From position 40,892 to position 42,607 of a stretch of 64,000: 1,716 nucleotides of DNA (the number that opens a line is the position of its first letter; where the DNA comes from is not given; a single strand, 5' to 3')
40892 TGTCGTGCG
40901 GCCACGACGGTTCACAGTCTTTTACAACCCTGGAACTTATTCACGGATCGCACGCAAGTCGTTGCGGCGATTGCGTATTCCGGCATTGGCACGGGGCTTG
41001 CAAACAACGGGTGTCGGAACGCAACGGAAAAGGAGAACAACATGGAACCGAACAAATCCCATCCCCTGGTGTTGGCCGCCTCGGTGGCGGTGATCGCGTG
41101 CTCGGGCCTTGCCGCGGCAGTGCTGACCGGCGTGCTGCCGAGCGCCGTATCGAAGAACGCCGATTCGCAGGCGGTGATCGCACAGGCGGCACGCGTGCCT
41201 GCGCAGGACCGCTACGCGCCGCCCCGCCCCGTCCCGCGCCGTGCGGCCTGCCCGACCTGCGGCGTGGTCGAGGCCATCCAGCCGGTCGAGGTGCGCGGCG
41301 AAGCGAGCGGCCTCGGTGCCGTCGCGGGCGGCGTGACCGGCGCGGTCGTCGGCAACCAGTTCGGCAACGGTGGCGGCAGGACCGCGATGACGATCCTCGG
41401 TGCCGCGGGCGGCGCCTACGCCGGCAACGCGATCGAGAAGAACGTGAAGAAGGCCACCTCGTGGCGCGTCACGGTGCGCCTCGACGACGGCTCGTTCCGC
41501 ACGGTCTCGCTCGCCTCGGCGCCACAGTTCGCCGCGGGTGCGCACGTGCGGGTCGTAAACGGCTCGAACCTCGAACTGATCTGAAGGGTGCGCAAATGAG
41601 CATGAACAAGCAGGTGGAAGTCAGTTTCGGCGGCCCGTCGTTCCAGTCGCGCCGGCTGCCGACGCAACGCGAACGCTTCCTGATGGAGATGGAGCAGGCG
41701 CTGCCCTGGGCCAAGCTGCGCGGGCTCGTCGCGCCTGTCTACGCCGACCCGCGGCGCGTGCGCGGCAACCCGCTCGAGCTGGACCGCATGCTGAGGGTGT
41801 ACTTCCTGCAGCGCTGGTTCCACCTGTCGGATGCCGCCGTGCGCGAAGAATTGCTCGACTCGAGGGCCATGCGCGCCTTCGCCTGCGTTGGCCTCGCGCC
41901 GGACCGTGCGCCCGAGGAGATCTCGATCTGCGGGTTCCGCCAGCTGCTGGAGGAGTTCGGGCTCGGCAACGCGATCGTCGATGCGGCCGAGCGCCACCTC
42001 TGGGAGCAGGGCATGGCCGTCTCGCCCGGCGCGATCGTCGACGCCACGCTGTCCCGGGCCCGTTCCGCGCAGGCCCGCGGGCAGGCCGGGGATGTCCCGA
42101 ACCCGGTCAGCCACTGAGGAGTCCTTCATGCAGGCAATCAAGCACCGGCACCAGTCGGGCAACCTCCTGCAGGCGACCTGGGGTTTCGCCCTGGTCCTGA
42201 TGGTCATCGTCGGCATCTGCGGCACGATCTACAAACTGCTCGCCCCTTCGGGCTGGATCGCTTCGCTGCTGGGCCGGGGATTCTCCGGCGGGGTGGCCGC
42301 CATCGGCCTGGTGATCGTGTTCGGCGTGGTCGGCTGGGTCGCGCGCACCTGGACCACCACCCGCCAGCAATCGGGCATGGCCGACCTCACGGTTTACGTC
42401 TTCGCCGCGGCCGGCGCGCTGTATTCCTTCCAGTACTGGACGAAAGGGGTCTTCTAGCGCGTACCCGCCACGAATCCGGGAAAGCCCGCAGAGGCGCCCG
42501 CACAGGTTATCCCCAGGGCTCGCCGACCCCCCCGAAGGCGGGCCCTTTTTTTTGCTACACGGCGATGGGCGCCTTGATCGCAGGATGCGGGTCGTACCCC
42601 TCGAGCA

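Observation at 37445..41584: GlrK(QseE)-QseG-GlrR(QseF) module wired to a consensus sigma54 promoter and TGTC-N10-GAC(A/G) boxes that drive a glycine-zipper envelope protein instead of a glmY-type sRNA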

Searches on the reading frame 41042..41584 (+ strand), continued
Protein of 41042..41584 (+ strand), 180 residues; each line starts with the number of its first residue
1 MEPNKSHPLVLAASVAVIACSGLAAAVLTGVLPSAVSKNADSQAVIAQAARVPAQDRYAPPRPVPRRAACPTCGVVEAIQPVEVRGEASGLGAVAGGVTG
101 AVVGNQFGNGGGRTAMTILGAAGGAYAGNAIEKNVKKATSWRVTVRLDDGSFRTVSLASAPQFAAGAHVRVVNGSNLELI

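Call 31: find_encoding_contigs(protein=P0101, flank=6000, max_places=1)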
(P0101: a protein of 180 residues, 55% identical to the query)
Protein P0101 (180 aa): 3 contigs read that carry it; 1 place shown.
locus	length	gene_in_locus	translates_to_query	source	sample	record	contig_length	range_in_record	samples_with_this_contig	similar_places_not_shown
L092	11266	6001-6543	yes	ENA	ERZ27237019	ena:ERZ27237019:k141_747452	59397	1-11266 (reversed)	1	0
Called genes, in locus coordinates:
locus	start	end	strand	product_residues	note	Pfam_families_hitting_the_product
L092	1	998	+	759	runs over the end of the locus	PF01494:FAD_binding_3, PF00724:Oxidored_FMN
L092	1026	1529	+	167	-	PF01047:MarR, PF12802:MarR_2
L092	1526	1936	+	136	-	PF01042:Ribonuc_L-PSP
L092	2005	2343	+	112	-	-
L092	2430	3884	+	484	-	PF13581:HATPase_c_2 (faint), PF00512:HisKA, PF02518:HATPase_c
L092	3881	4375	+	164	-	-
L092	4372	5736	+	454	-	PF00072:Response_reg, PF00158:Sigma54_activat, PF14532:Sigma54_activ_2, PF07728:AAA_5 (weak), PF25601:AAA_lid_14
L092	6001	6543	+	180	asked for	PF05433:Rick_17kDa_Anti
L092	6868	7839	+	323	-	-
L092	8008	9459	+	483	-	PF00270:DEAD, PF04851:ResIII, PF00271:Helicase_C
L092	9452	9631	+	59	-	-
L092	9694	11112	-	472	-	PF02233:PNTB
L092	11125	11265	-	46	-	?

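Call 37: search_protein_families(library=pfam, proteins=[L082:6530-6757:+, L086:6850-7821:+, L086:2009-2344:+, L089:3507-5645:+, L089:6579-6887:+], max_evalue=1)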
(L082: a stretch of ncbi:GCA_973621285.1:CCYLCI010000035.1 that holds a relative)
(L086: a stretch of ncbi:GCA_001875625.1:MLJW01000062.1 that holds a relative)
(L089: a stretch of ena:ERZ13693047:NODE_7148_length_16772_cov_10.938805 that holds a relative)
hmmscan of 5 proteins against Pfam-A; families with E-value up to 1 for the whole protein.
L082:6530-6757:+ (75 aa): 6 families
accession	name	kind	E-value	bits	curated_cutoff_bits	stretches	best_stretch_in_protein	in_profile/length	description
PF13488.11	Gly-zipper_Omp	-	3.4e-11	43.3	25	1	29-73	1-45/46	Glycine zipper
PF05433.20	Rick_17kDa_Anti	-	1.8e-06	28.2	24.2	2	29-67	1-43/43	Glycine zipper 2TM domain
PF13441.11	Gly-zipper_YMGG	-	0.00017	21.7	28.9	2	29-68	5-44/45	YMGG-like Gly-zipper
PF10439.15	Bacteriocin_IIc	-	0.014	15.8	27.1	1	8-44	28-58/59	Bacteriocin class II with double-glycine leader peptide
PF13436.11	Gly-zipper_OmpA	-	0.074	13.3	27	1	30-63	3-40/44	Glycine-zipper domain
PF04306.18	DUF456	-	0.18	12.5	29.4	1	30-66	62-98/139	Protein of unknown function (DUF456)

L086:6850-7821:+ (323 aa): 0 families

L086:2009-2344:+ (111 aa): 1 family
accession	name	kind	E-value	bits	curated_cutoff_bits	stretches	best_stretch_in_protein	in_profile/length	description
PF12726.12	SEN1_N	-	0.42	9.2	24.7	1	5-66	473-533/747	SEN1 N terminal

L089:3507-5645:+ (712 aa): 10 families
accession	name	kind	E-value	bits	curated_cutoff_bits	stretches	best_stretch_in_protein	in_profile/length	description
PF00041.27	fn3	-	9.8e-29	99.8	25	4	264-356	2-83/84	Fibronectin type III domain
PF24489.1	Ig_J_second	-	3.1e-09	37.2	27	3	468-553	2-95/105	Tip attachment protein J second Ig-like domain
PF25059.1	FN3_DSCAM-DSCAML_C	-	1.4e-08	35.4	39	2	318-362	41-83/89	DSCAM/DSCAML C-terminal Fn3-like domain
PF21910.2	GH85_C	-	3e-08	34.4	27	0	478-503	16-41/95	GH85 endohexosaminidases, C-terminal domain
PF13442.11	Cytochrome_CBB3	-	1.3e-06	29.1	27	1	651-709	2-66/68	Cytochrome C oxidase, cbb3-type, subunit III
PF16656.11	Pur_ac_phosph_N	-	3.2e-06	28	30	1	270-358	7-93/93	Purple acid Phosphatase, N-terminal domain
PF00034.26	Cytochrom_C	-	0.0026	19.5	21.3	1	654-675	3-24/90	Cytochrome c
PF16383.10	DUF4992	-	0.0068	16.6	29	0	566-636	56-128/183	Domain of unknown function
PF17967.7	Pullulanase_N2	-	0.016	16.4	23.2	0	382-415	9-43/112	Pullulanase N2 domain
PF24107.1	DUF7382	-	0.33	11.3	27.4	1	629-665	24-60/65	Domain of unknown function (DUF7382)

L089:6579-6887:+ (102 aa): 1 family
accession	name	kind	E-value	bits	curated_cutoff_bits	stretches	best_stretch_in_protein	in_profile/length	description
PF11351.13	GTA_holin_3TM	-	0.12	13.4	24.8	1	19-67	73-120/123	Holin of 3TMs, for gene-transfer release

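Call 38: search_protein_families(library=ncbifam, proteins=[L086:6850-7821:+, L086:2009-2344:+], max_evalue=1)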
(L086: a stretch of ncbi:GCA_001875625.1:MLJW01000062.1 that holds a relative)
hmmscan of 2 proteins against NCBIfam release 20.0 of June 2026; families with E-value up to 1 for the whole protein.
L086:6850-7821:+ (323 aa): 0 families

L086:2009-2344:+ (111 aa): 1 family
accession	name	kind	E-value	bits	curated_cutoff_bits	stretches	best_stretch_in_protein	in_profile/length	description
NF041390.1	TadE_Rv3655c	subfamily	0.95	10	40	0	6-48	14-56/101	TadE family type IV pilus minor pilin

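Call 41: search_protein_families(library=pfam, proteins=[L084:3905-4435:+], max_evalue=1)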
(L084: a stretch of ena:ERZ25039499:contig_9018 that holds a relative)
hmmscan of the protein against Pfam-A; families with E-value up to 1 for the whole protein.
L084:3905-4435:+ (176 aa): 0 families

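Call 55: search_solved_structures(query=window:41042-41584:+, max_evalue=1)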
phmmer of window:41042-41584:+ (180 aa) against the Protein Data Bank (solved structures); distinct sequences matched with E-value up to 1: 1.
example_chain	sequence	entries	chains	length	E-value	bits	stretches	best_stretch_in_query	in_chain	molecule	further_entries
7ojf_A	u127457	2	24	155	5.9e-09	39.8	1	72-175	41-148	Outer membrane lipoprotein slyB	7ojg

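Call 66: predict_structure(alignment_id=A4)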
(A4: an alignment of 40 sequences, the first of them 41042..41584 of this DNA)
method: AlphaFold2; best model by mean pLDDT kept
length: 180 residues; sequences in the alignment: 40
mean_pLDDT: 67.7   pTM: 0.42
mean pLDDT of the five models: 67.7, 61.7, 58.9, 57.5, 54.2
residues with pLDDT >= 90: 19; 70-90: 53; 50-70: 76; < 50: 32
segments of 3 or more residues with pLDDT < 50: 32-59
pLDDT, mean of each block of 10 residues (from residue 1): 57 71 61 40 44 43 56 89 70 63 66 67 69 71 90 89 90 85
secondary structure, 60 per line:
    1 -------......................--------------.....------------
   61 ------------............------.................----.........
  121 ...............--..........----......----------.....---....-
elements in order: H8-29 H44-48 E73-84 H91-107 H112-135 E138-147 E152-157 E168-172 E176-179

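Call 70: fold_search(model_id=the predicted structure, library=pdb)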
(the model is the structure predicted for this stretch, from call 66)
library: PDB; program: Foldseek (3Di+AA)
matches with E <= 10: 485; with E <= 0.001: 1
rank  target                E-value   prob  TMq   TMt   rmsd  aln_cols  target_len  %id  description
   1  7ojf_A                3.5e-09  1.00  0.47  0.59   3.5       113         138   29  CRYO-EM STRUCTURE OF SLYB13-BAMA FROM ESCHERICHIA COLI. (released 2022-07-27)
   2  3j0d_I                9.8e-02  0.82  0.26  0.36  14.6       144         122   12  Models for the T. thermophilus ribosome recycling factor bound to the E. coli post-termination complex (released 2012-04-25)
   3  3cjs_B                9.8e-02  0.16  0.14  0.26  18.4        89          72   19  Minimal Recognition Complex between PrmA and Ribosomal Protein L11 (released 2008-05-20)
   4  3cjt_J                9.8e-02  0.16  0.12  0.16  18.6        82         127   20  Ribosomal protein L11 methyltransferase (PrmA) in complex with dimethylated ribosomal protein L11 (released 2008-05-20)
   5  3cjq_E                1.0e-01  0.16  0.14  0.19  18.6        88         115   19  Ribosomal protein L11 methyltransferase (PrmA) in complex with dimethylated ribosomal protein L11 in space group P2121 (released 2008-05-20)
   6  3cjt_F                1.0e-01  0.15  0.12  0.16  18.8        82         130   20  Ribosomal protein L11 methyltransferase (PrmA) in complex with dimethylated ribosomal protein L11 (released 2008-05-20)
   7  3egv_B                1.2e-01  0.20  0.14  0.26  18.6        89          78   19  Ribosomal protein L11 methyltransferase (PrmA) in complex with trimethylated ribosomal protein L11 (released 2008-09-23)
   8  1dt9                  1.5e-01  0.16  0.14  0.08  18.0       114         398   10  THE CRYSTAL STRUCTURE OF HUMAN EUKARYOTIC RELEASE FACTOR ERF1-MECHANISM OF STOP CODON RECOGNITION AND PEPTIDYL-TRNA HYDR (released 2000-02-02)
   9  3cjr_B                1.5e-01  0.14  0.13  0.18  18.9        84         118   18  Ribosomal protein L11 methyltransferase (PrmA) in complex with ribosomal protein L11 (K39A) and inhibitor Sinefungin. (released 2008-05-20)
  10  3cjt_B                1.7e-01  0.13  0.12  0.16  18.9        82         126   20  Ribosomal protein L11 methyltransferase (PrmA) in complex with dimethylated ribosomal protein L11 (released 2008-05-20)
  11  2nxn_B                2.1e-01  0.12  0.13  0.16  19.1        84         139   18  T. thermophilus ribosomal protein L11 methyltransferase (PrmA) in complex with ribosomal protein L11 (released 2006-12-26)
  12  6v39_l                2.2e-01  0.60  0.25  0.35  15.0       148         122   11  Cryo-EM structure of the Acinetobacter baumannii Ribosome: 70S with P-site tRNA (released 2020-02-05)
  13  8ekc_l                2.5e-01  0.47  0.24  0.33  14.8       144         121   13  Escherichia coli 70S ribosome bound to thermorubin, deacylated P-site tRNAfMet and aminoacylated A-site Phe-tRNA (released 2022-12-07)
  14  3cjt_H                2.7e-01  0.11  0.13  0.25  18.8        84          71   19  Ribosomal protein L11 methyltransferase (PrmA) in complex with dimethylated ribosomal protein L11 (released 2008-05-20)
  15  3cjs_C                2.9e-01  0.10  0.12  0.25  18.4        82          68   18  Minimal Recognition Complex between PrmA and Ribosomal Protein L11 (released 2008-05-20)
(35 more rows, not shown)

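Call 90: search_protein_families(library=pfam, proteins=[L086:6850-7821:+], max_evalue=0.01)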
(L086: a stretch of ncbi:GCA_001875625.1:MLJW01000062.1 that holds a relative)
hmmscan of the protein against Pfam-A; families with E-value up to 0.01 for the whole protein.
L086:6850-7821:+ (323 aa): 0 families

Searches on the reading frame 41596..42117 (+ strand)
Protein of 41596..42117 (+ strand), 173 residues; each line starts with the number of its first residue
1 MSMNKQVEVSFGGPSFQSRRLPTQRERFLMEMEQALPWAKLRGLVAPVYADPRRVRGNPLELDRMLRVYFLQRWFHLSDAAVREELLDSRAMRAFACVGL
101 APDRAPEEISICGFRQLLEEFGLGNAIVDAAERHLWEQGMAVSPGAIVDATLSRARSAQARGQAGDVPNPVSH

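Call 3: search_protein_families(library=pfam, proteins=[window:41598-42117:+], max_evalue=0.01)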
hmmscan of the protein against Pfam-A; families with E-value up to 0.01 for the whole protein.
window:41598-42117:+ (173 aa): 0 families

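Call 4: search_protein_families(library=ncbifam, proteins=[window:41598-42117:+], max_evalue=0.01)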
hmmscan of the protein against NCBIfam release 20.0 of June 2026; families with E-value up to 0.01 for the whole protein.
window:41598-42117:+ (173 aa): 0 families

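Call 37: search_protein_families(library=pfam, proteins=[window:41596-42117:+], max_evalue=1)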
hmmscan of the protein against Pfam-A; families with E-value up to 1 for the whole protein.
window:41596-42117:+ (173 aa): 1 family
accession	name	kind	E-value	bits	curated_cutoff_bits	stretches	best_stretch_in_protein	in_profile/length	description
PF05598.16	DUF772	-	2e-11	44.1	23.1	1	59-124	4-67/74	Transposase domain (DUF772)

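Call 38: search_protein_families(library=ncbifam, proteins=[window:41596-42117:+], max_evalue=1)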
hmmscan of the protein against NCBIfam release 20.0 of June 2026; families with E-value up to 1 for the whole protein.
window:41596-42117:+ (173 aa): 3 families
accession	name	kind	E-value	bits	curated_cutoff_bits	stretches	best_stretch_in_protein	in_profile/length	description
NF033581.1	transpos_IS5_4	equivalog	4.1e-26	92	140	1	28-161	1-134/285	IS5 family transposase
NF033551.1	transpos_IS1182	equivalog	1.3e-07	30.9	270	1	42-159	37-152/488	IS1182 family transposase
NF033578.1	transpos_IS5_1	equivalog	0.0028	16.8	275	1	27-152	17-143/419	IS5 family transposase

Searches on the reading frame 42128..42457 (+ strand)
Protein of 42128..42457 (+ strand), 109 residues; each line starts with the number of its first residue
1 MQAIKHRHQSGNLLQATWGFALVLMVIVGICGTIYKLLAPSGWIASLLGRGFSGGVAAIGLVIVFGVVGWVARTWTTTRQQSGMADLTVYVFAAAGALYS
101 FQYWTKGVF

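Call 37: search_protein_families(library=pfam, proteins=[window:42128-42457:+], max_evalue=1)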
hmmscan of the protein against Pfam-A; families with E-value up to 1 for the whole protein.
window:42128-42457:+ (109 aa): 1 family
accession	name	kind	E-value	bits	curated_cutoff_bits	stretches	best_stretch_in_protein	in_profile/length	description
PF03419.18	Peptidase_U4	-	0.59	9.8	28.4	1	9-88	81-151/284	Sporulation factor SpoIIGA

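Call 38: search_protein_families(library=ncbifam, proteins=[window:42128-42457:+], max_evalue=1)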
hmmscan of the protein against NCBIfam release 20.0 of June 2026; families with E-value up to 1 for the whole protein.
window:42128-42457:+ (109 aa): 2 families
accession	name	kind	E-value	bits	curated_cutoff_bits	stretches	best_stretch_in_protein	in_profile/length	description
NF002956.0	PRK03612.1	equivalog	0.015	13.8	472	1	18-100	18-101/522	polyamine aminopropyltransferase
TIGR03816.1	tadE_like_DECH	hypoth_equivalog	0.053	13.7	50.95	1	57-98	12-51/109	Rv3654c family TadE-like protein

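Call 72: search_protein_representatives(protein=window:42128-42457:+)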
Query: 109 residues. Proteins with E-value up to 0.001 (for the whole library): 63; up to 1e-10: 23; up to 1e-30: 0. The best 63 are listed.
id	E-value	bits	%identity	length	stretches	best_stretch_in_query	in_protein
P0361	2.7e-27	111.7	48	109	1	1-109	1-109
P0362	5.7e-25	104.2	53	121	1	1-89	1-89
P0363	6.2e-21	91.2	47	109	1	7-109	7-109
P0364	1.3e-20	90.2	43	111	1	8-109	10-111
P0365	2.5e-19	86.0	42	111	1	3-109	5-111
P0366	1.3e-17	80.5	43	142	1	12-109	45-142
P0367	1.4e-17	80.4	44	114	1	11-103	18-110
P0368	3.7e-17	79.0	37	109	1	1-107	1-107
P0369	6.0e-17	78.4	45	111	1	8-108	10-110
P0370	6.2e-16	75.1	46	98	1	16-109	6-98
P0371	1.4e-15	74.0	44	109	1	12-104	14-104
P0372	1.9e-15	73.5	37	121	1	8-109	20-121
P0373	2.3e-15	73.2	43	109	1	1-103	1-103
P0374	1.1e-14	71.1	71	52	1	2-46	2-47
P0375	7.5e-13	65.2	38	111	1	6-103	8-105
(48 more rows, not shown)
